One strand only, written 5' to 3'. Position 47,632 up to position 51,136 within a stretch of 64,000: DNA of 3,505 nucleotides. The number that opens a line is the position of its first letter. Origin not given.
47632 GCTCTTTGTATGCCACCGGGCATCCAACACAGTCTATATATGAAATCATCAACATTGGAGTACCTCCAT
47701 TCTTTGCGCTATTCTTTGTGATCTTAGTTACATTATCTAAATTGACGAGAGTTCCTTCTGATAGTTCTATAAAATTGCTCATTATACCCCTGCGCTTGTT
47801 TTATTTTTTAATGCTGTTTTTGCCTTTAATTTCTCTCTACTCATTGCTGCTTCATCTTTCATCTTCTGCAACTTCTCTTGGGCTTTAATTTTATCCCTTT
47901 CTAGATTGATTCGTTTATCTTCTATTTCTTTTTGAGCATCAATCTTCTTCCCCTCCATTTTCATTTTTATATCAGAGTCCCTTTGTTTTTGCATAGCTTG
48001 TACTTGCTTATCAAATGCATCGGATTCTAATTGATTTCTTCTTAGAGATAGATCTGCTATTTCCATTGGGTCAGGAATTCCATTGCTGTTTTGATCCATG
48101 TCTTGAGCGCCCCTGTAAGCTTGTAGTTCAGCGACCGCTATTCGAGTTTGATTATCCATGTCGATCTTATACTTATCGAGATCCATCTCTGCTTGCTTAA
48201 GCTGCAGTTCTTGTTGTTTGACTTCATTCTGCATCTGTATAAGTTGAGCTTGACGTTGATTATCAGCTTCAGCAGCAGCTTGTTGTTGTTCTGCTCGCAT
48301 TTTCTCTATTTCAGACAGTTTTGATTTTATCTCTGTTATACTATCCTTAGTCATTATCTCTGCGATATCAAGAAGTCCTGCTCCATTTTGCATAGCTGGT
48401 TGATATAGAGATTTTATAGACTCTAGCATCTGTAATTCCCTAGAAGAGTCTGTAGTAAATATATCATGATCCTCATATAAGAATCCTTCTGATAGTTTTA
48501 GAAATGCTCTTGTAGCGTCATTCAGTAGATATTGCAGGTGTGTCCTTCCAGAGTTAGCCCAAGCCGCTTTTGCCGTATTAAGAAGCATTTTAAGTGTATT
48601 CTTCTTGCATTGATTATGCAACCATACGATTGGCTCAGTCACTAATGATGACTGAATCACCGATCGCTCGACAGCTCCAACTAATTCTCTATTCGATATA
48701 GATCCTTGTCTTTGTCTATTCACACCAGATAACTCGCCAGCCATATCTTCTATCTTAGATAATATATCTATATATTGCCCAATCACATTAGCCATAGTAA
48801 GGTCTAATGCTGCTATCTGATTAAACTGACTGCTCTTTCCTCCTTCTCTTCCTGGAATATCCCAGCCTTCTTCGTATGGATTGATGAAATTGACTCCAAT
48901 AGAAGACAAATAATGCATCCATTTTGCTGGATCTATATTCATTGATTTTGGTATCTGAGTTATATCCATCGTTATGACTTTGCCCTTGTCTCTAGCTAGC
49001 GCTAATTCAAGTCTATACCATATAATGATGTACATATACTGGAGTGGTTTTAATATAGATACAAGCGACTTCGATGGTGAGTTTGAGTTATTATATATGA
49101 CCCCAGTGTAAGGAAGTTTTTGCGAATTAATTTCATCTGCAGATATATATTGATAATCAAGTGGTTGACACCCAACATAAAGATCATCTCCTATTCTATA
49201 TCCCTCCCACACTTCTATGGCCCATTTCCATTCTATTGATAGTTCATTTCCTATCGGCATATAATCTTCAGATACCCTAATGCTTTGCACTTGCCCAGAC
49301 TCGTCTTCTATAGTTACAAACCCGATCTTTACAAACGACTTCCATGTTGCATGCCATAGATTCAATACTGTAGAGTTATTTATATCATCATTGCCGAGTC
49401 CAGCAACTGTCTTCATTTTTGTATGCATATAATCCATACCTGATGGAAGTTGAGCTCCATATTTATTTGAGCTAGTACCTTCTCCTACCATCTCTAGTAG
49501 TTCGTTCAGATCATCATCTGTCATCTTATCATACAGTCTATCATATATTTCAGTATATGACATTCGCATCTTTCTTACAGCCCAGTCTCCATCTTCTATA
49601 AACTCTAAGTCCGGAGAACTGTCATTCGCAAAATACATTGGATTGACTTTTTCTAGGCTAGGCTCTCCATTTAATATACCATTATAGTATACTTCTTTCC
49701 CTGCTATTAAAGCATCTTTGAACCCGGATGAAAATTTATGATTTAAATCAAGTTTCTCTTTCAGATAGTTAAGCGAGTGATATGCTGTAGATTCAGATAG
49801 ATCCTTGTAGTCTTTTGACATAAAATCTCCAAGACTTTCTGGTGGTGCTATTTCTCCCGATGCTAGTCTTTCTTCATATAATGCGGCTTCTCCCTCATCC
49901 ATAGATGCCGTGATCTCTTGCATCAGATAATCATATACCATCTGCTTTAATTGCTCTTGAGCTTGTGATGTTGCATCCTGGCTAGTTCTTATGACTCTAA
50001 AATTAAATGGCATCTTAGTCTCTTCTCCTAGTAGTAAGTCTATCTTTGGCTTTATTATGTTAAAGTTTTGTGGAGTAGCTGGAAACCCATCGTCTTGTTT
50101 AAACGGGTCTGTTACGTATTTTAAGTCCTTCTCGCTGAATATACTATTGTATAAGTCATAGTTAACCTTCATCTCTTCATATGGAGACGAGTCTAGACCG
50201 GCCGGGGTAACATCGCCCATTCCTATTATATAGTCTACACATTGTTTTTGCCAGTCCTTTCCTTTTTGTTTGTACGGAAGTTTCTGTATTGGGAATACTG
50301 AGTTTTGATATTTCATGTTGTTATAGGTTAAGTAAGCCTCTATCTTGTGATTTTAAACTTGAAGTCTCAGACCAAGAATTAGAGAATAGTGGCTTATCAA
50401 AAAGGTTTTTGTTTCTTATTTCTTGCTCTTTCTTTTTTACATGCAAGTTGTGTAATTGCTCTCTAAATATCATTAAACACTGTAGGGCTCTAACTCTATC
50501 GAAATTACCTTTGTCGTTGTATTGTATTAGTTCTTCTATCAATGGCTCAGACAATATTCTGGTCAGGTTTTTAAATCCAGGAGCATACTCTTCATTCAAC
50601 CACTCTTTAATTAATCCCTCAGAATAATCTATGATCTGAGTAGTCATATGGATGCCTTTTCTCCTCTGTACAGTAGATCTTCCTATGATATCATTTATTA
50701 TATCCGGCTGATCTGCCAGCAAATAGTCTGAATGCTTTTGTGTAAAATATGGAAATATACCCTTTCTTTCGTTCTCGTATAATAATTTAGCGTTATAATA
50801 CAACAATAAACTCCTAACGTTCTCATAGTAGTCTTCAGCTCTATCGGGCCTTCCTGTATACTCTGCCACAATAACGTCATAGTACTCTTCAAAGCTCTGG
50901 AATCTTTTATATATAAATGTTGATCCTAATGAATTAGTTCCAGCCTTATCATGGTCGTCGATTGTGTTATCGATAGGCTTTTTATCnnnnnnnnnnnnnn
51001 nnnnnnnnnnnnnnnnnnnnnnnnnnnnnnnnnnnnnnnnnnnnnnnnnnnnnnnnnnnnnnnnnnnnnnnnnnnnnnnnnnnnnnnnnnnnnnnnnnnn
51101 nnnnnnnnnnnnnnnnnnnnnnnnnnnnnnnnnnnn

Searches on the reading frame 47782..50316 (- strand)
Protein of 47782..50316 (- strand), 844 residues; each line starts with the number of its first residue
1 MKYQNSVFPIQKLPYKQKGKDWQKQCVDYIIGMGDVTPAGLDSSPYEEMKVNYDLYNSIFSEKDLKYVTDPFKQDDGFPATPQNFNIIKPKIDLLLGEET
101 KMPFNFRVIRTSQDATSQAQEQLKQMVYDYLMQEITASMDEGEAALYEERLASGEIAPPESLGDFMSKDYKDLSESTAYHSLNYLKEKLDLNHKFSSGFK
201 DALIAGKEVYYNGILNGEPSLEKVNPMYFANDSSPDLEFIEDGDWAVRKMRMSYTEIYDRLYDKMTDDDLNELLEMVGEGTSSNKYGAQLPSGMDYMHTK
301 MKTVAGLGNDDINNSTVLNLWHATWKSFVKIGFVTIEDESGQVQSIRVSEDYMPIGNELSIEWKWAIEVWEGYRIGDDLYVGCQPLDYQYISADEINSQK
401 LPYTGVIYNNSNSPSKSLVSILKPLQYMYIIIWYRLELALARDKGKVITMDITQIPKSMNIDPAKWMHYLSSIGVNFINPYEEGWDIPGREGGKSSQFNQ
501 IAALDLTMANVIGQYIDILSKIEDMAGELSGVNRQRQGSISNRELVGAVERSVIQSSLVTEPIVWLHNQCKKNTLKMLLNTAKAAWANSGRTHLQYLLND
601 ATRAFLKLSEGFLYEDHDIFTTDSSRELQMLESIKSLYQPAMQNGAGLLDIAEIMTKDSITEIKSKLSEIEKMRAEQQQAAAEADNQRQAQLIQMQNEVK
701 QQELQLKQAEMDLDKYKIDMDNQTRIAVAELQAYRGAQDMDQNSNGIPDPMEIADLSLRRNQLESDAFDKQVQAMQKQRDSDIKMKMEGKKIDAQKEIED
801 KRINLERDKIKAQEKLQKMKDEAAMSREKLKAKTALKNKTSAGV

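Call 57: search_protein_families(library=phrogs, proteins=[window:47782-50316:-], max_evalue=0.001)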
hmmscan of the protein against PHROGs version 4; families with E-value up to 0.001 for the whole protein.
window:47782-50316:- (844 aa): 1 family
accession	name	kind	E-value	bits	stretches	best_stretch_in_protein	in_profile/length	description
phrog_6547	-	head and packaging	3e-160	536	1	3-817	4-813/827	portal protein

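Call 96: search_dna_similar(query=window:47782-50316:-, collection=phages, mode=protein, max_rows=8)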
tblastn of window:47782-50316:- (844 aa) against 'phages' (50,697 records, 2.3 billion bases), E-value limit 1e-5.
Records with a match: 153; places in all: 154; records where one place covers at least 80% of the query: 105.
Best place of each record, by identity: <60% 153.
By first word of the organism name: uncultured 57; Bacteroides 32; Flavobacterium 29; Bacteriophage 10; CrAssphage 7; Dulem 2; Azobacteroides 2; Cellulophaga 2; IAS 2; crAssphage 2; and 7 more.
By host as written in the record: - 77; Bacteroides intestinalis DSM 108646 25; Flavobacterium psychrophilum 950106-1/1 12; Bacteroides cellulosilyticus 4; Homo sapiens 3; Flavobacterium psychrophilum strain FPS-D10 3; Flavobacterium psychrophilum 020612-2/1 3; Candidatus Azobacteroides pseudotrichonymphae 2; and 17 more.
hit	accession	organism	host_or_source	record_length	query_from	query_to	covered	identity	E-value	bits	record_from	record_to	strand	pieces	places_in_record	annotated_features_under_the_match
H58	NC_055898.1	uncultured phage cr115_1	human feces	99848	8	828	97%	58.1%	0e+0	944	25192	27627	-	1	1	portal protein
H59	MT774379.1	uncultured phage cr118_1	human feces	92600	1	828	98%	57.5%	0e+0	965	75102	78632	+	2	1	portal protein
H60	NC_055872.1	uncultured phage cr118_1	human feces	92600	1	828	98%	57.5%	0e+0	965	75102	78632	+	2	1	portal protein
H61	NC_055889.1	uncultured phage cr53_1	human feces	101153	8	828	97%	57.7%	0e+0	934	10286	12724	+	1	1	portal protein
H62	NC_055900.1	uncultured phage cr125_1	human feces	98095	8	828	97%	57.3%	0e+0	943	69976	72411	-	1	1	portal protein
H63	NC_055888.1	uncultured phage cr52_1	human feces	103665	8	828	97%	56.8%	0e+0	934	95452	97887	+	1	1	portal protein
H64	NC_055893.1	uncultured phage cr4_1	human feces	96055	8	828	97%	56.7%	0e+0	939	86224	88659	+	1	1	portal protein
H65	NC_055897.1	uncultured phage cr114_1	human feces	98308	8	828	97%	56.6%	0e+0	930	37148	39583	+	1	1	portal protein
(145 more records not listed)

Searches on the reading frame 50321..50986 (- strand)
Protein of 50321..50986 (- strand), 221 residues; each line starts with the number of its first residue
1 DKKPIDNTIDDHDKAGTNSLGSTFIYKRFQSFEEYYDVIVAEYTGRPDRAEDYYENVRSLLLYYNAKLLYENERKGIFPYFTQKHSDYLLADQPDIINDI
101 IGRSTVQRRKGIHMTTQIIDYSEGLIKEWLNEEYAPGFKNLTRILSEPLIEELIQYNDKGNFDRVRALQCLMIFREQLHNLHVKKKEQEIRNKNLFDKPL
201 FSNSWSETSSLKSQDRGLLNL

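Call 5: search_protein_families(library=pfam, proteins=[window:50321-50986:-], max_evalue=0.1)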
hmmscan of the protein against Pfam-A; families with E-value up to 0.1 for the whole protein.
window:50321-50986:- (221 aa): 0 families

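Call 6: search_protein_families(library=phrogs, proteins=[window:50321-50986:-], max_evalue=0.001)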
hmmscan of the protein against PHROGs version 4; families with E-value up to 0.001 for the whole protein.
window:50321-50986:- (221 aa): 1 family
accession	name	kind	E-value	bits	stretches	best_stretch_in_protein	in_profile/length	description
phrog_6681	-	head and packaging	1.7e-51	176.5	1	11-198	547-744/758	terminase large subunit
